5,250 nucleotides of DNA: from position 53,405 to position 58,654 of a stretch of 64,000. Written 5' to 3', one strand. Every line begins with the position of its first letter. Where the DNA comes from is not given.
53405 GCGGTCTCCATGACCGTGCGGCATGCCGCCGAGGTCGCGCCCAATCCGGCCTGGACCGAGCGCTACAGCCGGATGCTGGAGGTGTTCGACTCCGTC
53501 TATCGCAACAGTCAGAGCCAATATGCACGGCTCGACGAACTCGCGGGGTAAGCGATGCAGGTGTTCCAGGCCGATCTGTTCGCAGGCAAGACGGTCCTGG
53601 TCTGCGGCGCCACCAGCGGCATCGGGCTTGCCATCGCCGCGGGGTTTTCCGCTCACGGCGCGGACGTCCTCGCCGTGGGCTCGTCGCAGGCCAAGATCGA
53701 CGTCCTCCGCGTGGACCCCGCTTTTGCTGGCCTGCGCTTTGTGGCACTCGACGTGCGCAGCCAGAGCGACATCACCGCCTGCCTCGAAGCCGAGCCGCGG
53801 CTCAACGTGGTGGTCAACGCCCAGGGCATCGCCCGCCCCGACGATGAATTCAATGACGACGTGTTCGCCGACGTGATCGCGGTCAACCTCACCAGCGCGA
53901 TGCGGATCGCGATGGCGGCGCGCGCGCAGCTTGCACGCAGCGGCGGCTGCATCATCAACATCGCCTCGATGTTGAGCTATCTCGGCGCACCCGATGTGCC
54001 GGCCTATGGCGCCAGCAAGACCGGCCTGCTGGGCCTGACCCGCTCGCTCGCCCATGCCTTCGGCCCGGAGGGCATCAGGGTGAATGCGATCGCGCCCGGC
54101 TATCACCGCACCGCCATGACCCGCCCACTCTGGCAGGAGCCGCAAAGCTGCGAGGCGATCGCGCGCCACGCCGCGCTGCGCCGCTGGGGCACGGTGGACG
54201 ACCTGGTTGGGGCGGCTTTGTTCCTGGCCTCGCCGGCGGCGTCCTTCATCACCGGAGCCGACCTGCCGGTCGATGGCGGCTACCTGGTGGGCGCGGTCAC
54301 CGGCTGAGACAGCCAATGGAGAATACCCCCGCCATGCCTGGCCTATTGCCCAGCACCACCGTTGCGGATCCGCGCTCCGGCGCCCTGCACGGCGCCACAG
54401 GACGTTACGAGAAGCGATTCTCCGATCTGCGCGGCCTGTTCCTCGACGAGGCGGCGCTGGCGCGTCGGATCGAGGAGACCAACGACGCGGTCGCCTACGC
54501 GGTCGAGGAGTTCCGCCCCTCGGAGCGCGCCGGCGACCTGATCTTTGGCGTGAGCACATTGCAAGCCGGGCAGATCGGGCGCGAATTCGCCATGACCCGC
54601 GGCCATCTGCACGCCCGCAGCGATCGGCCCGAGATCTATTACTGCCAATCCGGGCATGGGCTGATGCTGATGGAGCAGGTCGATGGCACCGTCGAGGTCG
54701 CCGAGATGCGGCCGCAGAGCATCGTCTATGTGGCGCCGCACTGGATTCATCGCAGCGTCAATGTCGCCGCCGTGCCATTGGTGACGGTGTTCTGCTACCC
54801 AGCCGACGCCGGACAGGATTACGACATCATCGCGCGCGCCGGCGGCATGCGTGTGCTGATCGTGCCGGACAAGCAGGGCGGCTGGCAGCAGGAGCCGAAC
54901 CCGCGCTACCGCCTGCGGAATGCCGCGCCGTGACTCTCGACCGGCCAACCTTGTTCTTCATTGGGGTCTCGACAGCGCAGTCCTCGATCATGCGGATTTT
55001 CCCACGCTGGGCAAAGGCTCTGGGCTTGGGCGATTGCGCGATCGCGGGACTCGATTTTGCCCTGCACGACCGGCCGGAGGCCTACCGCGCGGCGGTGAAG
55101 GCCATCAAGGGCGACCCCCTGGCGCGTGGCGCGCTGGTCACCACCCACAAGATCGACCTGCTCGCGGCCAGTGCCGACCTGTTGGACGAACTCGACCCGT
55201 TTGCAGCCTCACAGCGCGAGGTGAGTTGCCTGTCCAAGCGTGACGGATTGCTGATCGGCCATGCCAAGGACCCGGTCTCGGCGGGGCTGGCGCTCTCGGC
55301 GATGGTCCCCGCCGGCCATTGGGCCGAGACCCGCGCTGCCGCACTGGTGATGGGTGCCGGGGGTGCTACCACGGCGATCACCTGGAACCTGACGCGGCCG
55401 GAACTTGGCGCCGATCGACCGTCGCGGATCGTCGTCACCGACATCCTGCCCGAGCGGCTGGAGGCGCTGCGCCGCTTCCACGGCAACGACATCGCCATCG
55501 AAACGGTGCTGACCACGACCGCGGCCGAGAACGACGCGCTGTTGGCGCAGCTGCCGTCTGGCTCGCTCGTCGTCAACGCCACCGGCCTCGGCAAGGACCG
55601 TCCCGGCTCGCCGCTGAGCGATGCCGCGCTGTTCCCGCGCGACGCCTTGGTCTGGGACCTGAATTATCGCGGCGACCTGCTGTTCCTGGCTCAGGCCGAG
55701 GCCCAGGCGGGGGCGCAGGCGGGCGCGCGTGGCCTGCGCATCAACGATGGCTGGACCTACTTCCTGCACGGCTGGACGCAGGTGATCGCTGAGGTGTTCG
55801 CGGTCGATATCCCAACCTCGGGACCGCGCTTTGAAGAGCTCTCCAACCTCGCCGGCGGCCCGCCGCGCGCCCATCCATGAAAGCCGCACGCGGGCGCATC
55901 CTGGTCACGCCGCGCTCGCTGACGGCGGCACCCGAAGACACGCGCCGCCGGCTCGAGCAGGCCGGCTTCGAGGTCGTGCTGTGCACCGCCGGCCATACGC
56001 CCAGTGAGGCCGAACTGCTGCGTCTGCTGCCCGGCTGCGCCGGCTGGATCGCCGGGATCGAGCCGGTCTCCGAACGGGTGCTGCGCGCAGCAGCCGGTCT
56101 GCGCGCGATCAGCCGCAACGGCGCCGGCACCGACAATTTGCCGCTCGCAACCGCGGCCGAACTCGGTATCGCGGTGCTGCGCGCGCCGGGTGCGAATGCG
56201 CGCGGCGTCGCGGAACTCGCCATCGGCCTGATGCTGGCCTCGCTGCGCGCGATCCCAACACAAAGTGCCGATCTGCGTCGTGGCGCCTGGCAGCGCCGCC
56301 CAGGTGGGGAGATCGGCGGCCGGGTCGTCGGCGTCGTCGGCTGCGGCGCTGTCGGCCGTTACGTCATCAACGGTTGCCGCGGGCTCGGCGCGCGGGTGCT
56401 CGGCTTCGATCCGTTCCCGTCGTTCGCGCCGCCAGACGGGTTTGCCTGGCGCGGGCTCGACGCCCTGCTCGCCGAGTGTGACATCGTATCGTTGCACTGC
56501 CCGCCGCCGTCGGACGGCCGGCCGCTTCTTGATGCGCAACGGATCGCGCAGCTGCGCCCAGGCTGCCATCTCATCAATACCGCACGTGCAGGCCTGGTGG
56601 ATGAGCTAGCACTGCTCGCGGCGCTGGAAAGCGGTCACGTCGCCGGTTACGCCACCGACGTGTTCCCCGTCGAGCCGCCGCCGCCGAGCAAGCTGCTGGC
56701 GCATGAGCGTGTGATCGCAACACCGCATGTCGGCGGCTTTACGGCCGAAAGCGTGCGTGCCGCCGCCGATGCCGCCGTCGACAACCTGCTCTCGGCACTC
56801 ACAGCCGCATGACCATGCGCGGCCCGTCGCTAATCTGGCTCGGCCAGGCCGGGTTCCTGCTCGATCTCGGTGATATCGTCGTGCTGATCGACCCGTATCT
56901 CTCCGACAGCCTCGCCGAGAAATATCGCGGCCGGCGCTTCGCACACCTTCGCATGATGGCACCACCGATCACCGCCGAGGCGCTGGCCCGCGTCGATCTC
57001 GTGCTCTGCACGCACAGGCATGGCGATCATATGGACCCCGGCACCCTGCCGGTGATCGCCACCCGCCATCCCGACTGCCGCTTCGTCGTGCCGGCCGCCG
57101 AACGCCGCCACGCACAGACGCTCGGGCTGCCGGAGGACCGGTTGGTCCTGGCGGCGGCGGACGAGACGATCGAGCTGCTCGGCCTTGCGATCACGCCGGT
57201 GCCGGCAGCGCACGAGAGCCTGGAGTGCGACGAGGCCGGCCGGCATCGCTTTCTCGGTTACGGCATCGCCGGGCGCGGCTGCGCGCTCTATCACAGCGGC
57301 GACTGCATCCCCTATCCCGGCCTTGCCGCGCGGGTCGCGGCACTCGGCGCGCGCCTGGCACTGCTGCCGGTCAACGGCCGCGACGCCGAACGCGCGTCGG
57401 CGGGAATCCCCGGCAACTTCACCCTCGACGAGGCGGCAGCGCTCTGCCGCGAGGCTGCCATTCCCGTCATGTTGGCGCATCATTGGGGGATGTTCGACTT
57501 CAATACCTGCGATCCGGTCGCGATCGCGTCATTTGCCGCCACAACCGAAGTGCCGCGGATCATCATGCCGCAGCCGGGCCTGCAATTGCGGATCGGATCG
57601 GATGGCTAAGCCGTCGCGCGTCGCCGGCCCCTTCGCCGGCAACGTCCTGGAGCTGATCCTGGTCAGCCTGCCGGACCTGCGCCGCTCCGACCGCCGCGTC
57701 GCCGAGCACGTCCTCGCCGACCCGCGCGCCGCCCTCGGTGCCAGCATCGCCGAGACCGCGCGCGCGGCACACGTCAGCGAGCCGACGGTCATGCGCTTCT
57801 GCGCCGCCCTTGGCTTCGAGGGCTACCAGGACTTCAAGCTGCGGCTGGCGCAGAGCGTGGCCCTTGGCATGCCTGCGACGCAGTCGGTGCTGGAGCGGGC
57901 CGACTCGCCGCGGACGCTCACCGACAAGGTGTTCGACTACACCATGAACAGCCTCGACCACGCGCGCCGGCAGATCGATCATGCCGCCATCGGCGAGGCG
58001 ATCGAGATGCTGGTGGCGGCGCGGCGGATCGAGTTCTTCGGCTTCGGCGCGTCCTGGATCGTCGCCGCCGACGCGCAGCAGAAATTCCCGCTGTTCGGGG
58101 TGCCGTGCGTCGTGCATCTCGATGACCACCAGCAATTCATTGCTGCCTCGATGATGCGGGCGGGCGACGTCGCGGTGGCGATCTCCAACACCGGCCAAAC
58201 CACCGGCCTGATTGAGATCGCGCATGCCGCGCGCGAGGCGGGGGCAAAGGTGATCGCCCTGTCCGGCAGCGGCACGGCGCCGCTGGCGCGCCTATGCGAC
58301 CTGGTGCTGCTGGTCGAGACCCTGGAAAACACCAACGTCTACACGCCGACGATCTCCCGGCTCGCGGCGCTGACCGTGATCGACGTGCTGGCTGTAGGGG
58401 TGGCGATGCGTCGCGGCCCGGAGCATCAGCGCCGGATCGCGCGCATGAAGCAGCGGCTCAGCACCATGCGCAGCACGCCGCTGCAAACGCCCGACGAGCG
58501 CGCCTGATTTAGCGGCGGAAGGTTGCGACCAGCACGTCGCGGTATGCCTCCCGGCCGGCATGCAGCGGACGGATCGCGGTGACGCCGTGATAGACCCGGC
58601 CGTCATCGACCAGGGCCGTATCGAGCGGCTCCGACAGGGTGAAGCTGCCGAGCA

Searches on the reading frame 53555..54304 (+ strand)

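Call 47: search_protein_families(library=pfam, proteins=[window:53555-54304:+], max_evalue=0.0001)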
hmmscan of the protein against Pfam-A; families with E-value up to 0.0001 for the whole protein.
window:53555-54304:+ (250 aa): 5 families
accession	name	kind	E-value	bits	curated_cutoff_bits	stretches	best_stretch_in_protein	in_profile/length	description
PF13561.12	adh_short_C2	-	1.2e-53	182.6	27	1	18-243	1-235/236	Enoyl-(Acyl carrier protein) reductase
PF00106.31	adh_short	-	7.5e-39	133.7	26.6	1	12-195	1-193/195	short chain dehydrogenase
PF01370.27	Epimerase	-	1.2e-08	35.1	20.9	1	14-125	1-105/240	NAD dependent epimerase/dehydratase family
PF23441.1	SDR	-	9.3e-07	28.9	27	0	8-243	4-255/258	SDR-like rossmann domain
PF08659.16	KR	-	3.4e-05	24.3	22.6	1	13-162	2-160/180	KR domain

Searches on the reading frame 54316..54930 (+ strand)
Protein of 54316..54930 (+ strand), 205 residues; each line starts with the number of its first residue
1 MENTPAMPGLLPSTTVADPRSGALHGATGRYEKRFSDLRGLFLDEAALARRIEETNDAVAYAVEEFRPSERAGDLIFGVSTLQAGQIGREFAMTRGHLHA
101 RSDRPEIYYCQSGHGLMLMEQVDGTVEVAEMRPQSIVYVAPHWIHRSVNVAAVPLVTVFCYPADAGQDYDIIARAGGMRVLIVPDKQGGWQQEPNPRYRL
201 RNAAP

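Call 47: search_protein_families(library=pfam, proteins=[window:54316-54930:+], max_evalue=0.0001)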
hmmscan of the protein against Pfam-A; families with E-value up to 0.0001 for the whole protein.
window:54316-54930:+ (205 aa): 1 family
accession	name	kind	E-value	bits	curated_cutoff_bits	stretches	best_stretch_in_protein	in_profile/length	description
PF06560.17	GPI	-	1e-49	168.8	20.7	1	33-197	2-180/182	Glucose-6-phosphate isomerase (GPI)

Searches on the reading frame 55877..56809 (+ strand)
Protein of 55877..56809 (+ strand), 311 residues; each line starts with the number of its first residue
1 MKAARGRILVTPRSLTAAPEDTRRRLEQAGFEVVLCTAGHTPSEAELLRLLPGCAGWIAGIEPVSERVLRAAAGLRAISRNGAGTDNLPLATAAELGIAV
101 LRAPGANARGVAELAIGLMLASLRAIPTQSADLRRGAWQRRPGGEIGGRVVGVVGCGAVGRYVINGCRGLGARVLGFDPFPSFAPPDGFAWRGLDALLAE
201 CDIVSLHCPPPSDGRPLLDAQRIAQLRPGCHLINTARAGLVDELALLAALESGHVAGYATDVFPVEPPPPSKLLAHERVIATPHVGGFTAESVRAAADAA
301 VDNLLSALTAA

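Call 49: search_protein_families(library=pfam, proteins=[window:55877-56809:+], max_evalue=0.01)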
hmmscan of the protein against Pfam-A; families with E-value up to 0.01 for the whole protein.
window:55877-56809:+ (311 aa): 2 families
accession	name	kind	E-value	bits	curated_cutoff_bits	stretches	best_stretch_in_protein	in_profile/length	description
PF02826.25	2-Hacid_dh_C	-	6.1e-48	163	25.1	1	116-286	1-178/178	D-isomer specific 2-hydroxyacid dehydrogenase, NAD binding domain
PF00389.36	2-Hacid_dh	-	4.4e-22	78.6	24.6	1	19-309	8-125/134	D-isomer specific 2-hydroxyacid dehydrogenase, catalytic domain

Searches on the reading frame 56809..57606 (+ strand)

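Call 47: search_protein_families(library=pfam, proteins=[window:56809-57606:+], max_evalue=0.0001)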
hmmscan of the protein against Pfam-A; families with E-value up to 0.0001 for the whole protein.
window:56809-57606:+ (266 aa): 2 families
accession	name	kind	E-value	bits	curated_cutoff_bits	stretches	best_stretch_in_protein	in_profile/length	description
PF12706.13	Lactamase_B_2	-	6.8e-22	78.5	27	1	25-226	3-200/200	Beta-lactamase superfamily domain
PF13483.12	Lactamase_B_3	-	3.5e-11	43.8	24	1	8-197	2-136/160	Beta-lactamase superfamily domain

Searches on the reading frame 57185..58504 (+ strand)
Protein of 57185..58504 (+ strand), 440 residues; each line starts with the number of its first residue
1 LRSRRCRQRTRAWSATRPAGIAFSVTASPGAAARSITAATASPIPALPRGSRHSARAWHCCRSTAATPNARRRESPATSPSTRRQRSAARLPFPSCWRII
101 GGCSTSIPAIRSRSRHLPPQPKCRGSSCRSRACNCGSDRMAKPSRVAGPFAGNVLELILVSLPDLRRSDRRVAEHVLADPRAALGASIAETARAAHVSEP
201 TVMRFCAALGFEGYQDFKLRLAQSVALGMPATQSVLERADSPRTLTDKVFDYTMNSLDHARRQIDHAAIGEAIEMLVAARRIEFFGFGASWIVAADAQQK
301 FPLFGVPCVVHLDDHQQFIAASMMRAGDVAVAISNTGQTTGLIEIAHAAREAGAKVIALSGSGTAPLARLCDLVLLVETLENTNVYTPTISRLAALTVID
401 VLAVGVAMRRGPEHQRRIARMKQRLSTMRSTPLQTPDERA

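Call 49: search_protein_families(library=pfam, proteins=[window:57185-58504:+], max_evalue=0.01)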
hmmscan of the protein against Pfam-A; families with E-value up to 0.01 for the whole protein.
window:57185-58504:+ (440 aa): 3 families
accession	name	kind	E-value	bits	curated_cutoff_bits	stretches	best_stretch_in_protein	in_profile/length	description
PF01418.23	HTH_6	-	1.2e-19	70.5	28.3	1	153-226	2-75/77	Helix-turn-helix domain, rpiR family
PF01380.27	SIS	-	1.4e-18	67.4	25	1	275-404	1-130/131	SIS domain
PF13580.11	SIS_2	-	2.3e-07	31.3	27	1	316-361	93-138/138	SIS domain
